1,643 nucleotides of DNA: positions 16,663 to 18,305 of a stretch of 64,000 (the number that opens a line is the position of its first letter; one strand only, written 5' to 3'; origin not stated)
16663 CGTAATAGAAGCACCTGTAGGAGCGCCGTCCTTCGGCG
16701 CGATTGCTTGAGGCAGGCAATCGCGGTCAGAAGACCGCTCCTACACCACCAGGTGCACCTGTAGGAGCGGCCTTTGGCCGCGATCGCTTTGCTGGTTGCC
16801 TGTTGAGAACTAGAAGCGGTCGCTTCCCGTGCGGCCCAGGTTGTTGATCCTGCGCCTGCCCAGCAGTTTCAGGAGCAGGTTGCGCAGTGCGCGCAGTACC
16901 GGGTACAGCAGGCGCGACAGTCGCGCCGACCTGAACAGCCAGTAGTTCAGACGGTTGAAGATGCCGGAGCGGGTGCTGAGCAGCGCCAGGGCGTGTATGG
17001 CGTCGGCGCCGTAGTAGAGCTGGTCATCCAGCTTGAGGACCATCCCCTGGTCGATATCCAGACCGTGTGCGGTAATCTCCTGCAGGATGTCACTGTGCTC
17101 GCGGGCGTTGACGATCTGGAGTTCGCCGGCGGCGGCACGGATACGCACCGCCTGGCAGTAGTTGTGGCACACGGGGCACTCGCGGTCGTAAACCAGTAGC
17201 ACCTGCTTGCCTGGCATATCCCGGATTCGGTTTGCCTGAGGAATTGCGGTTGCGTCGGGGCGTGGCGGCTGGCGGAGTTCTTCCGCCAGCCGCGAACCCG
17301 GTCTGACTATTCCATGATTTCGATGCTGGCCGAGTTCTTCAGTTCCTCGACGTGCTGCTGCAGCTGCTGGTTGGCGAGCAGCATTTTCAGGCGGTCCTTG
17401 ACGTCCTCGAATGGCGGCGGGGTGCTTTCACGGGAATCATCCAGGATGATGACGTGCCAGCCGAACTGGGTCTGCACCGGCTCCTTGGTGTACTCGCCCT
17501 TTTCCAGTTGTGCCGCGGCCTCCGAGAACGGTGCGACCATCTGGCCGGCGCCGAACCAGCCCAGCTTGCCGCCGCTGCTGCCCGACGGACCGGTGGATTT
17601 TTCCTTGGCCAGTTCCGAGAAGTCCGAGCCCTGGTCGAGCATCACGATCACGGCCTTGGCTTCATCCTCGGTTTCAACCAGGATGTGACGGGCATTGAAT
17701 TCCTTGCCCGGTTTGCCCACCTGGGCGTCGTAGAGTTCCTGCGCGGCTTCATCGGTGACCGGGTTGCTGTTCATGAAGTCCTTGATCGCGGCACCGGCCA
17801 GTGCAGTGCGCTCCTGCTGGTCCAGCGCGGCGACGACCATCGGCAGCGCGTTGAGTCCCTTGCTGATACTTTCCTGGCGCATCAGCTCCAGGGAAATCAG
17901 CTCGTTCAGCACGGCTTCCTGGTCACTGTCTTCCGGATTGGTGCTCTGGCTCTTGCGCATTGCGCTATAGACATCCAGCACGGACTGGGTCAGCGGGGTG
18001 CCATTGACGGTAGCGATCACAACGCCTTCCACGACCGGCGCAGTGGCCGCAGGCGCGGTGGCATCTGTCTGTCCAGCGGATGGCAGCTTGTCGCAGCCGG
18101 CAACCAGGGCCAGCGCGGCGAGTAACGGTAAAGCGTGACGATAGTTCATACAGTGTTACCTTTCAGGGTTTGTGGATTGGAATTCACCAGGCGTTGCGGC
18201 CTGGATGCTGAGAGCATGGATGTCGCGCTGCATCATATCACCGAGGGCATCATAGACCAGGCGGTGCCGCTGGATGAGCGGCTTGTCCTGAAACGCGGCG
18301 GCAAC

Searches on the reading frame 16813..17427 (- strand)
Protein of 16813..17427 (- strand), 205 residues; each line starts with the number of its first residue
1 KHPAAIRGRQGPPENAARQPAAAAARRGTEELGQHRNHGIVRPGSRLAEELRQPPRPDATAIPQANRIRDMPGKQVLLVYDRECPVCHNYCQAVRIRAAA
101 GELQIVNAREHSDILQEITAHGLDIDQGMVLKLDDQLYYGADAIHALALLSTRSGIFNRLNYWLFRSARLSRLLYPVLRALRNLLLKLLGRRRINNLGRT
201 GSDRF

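Call 10: search_protein_families(library=pfam, proteins=[window:16813-17427:-], max_evalue=0.001)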
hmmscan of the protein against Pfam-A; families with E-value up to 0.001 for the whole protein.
window:16813-17427:- (205 aa): 1 family
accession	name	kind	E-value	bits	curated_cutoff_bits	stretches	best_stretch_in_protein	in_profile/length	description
PF04134.17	DCC1-like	-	7.6e-12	46.9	27.8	1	78-186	1-111/113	DCC1-like thiol-disulfide oxidoreductase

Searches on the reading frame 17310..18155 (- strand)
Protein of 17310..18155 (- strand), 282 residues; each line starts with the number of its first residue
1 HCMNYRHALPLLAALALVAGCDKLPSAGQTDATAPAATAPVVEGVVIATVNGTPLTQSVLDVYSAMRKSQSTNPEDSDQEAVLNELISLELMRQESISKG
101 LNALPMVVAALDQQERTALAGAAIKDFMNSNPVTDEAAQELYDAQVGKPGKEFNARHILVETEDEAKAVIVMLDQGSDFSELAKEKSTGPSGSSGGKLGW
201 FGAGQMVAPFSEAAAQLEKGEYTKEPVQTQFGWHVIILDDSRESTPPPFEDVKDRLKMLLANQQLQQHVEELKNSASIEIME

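Call 10: search_protein_families(library=pfam, proteins=[window:17310-18155:-], max_evalue=0.001)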
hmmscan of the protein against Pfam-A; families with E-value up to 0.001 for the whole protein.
window:17310-18155:- (282 aa): 3 families
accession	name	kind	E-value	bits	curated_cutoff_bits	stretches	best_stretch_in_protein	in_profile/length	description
PF00639.27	Rotamase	-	1.7e-18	67.8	21.7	1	161-239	17-96/97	PPIC-type PPIASE domain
PF13616.12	Rotamase_3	-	7.2e-18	65.7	22.5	1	152-240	15-114/116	PPIC-type PPIASE domain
PF13145.12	Rotamase_2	-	7.7e-16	59.4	27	1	133-254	1-121/121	PPIC-type PPIASE domain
